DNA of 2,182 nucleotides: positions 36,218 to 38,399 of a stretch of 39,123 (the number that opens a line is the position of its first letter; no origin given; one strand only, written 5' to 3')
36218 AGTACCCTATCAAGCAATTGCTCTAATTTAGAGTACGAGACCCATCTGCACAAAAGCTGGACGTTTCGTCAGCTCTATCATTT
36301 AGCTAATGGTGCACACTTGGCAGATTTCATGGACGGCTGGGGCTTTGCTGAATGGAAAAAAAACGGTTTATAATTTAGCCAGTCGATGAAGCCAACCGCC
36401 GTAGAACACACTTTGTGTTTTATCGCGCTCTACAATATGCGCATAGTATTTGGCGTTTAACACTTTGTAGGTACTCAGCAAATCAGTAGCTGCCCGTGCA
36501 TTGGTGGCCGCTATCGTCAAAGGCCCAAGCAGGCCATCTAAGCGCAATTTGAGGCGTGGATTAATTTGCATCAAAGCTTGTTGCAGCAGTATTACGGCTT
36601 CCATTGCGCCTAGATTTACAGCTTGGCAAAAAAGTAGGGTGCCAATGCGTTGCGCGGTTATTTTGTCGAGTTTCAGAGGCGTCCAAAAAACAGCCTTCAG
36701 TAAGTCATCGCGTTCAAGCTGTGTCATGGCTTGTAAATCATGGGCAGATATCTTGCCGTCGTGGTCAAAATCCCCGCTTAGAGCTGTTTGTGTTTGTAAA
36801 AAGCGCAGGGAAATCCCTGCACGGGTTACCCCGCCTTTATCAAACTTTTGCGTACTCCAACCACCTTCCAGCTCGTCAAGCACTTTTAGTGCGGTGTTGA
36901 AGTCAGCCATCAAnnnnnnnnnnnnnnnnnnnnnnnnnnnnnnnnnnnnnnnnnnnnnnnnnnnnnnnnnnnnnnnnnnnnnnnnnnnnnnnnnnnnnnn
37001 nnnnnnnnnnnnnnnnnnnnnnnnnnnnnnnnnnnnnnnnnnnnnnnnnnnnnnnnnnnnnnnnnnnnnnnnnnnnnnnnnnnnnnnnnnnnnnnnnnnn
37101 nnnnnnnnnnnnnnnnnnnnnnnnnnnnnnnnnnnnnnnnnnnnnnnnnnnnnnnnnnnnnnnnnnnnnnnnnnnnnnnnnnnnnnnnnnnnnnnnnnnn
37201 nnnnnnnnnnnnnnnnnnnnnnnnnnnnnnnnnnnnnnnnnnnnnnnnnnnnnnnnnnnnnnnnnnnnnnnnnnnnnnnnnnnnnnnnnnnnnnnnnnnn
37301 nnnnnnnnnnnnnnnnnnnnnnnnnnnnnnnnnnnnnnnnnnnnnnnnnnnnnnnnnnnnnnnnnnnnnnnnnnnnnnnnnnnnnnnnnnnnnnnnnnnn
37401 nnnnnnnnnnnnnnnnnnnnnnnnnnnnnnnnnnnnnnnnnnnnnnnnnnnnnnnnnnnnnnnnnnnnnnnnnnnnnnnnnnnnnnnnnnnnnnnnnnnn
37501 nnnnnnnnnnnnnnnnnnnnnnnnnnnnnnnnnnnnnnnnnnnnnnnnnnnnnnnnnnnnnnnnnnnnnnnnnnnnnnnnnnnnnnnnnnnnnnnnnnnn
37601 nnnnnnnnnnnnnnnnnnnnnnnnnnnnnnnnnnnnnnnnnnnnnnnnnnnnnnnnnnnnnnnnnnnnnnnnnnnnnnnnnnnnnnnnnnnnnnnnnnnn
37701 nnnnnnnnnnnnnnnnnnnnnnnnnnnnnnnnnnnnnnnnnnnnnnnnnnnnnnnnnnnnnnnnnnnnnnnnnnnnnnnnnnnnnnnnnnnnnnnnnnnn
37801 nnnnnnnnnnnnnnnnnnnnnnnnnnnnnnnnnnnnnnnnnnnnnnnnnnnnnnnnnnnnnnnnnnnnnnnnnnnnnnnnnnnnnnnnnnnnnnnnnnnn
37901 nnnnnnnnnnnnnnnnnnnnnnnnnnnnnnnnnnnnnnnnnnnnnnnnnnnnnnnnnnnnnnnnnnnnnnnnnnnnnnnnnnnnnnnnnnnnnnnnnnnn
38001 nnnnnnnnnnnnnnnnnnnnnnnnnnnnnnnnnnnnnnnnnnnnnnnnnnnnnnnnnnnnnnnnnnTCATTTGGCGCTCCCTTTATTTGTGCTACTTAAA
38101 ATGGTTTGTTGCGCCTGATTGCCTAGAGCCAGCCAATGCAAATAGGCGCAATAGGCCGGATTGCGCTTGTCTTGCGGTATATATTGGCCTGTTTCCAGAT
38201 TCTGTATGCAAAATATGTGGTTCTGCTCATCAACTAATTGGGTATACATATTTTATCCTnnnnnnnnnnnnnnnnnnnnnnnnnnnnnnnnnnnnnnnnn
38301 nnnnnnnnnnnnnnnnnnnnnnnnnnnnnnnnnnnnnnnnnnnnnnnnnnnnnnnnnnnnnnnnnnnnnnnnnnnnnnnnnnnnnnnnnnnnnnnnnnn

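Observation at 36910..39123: Three paralogs of a roughly 370-aa receptor-binding-type protein alternate with the type-A tip proteins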

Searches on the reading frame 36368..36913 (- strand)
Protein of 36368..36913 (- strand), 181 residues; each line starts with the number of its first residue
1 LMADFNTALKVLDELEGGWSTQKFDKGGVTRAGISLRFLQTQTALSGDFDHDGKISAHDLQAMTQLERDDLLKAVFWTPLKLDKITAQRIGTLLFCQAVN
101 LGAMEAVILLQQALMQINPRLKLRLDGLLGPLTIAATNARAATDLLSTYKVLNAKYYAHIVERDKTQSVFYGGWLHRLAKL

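Call 5: search_protein_families(library=phrogs, proteins=[window:36368-36913:-], max_evalue=0.01)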
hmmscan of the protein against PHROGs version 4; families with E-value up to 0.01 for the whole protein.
window:36368-36913:- (181 aa): 2 families
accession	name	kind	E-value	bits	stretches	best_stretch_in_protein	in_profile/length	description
phrog_315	-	lysis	2.8e-24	86.6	1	1-180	331-486/677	endolysin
phrog_12853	-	unknown function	4.7e-11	44.2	1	8-138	6-130/131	-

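Call 6: search_protein_families(library=pfam, proteins=[window:36368-36913:-], max_evalue=0.1)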
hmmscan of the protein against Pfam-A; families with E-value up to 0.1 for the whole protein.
window:36368-36913:- (181 aa): 6 families
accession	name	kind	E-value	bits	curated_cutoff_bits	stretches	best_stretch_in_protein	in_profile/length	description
PF05838.17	Glyco_hydro_108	-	5.3e-13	49.8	21.2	1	14-102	6-85/85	Glycosyl hydrolase 108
PF09374.15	PG_binding_3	-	2.2e-12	47.4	24.6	1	106-178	2-75/76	Predicted Peptidoglycan domain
PF13405.12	EF-hand_6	-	0.024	14.8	25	1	48-63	10-25/30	EF-hand domain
PF13202.12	EF-hand_5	-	0.025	14.5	25.9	1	48-63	9-24/25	EF hand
PF13499.12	EF-hand_7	-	0.062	14.1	30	0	48-72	12-38/67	EF-hand domain pair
PF00036.39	EF-hand_1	-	0.081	13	25.4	0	48-63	10-25/29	EF hand domain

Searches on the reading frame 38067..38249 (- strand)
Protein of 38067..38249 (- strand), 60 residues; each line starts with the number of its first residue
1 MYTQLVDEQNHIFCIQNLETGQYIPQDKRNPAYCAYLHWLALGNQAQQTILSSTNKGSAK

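Call 5: search_protein_families(library=phrogs, proteins=[window:38067-38249:-], max_evalue=0.01)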
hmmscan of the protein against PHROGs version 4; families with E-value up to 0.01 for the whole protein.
window:38067-38249:- (60 aa): 1 family
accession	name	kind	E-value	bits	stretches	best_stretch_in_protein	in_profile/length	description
phrog_20370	-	unknown function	0.0021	19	1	13-47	11-45/148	-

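Call 6: search_protein_families(library=pfam, proteins=[window:38067-38249:-], max_evalue=0.1)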
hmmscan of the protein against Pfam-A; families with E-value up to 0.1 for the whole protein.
window:38067-38249:- (60 aa): 0 families

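Call 103: search_protein_families(library=phrogs, proteins=[window:38067-38249:-], max_evalue=1)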
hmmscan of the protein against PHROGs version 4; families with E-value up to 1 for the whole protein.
window:38067-38249:- (60 aa): 2 families
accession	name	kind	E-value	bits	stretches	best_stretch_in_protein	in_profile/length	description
phrog_20370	-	unknown function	0.0021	19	1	13-47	11-45/148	-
phrog_34019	-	unknown function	0.15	13.1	1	19-46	14-41/80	-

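Call 104: search_protein_families(library=pfam, proteins=[window:38067-38249:-], max_evalue=10)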
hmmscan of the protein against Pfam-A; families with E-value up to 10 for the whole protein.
window:38067-38249:- (60 aa): 0 families
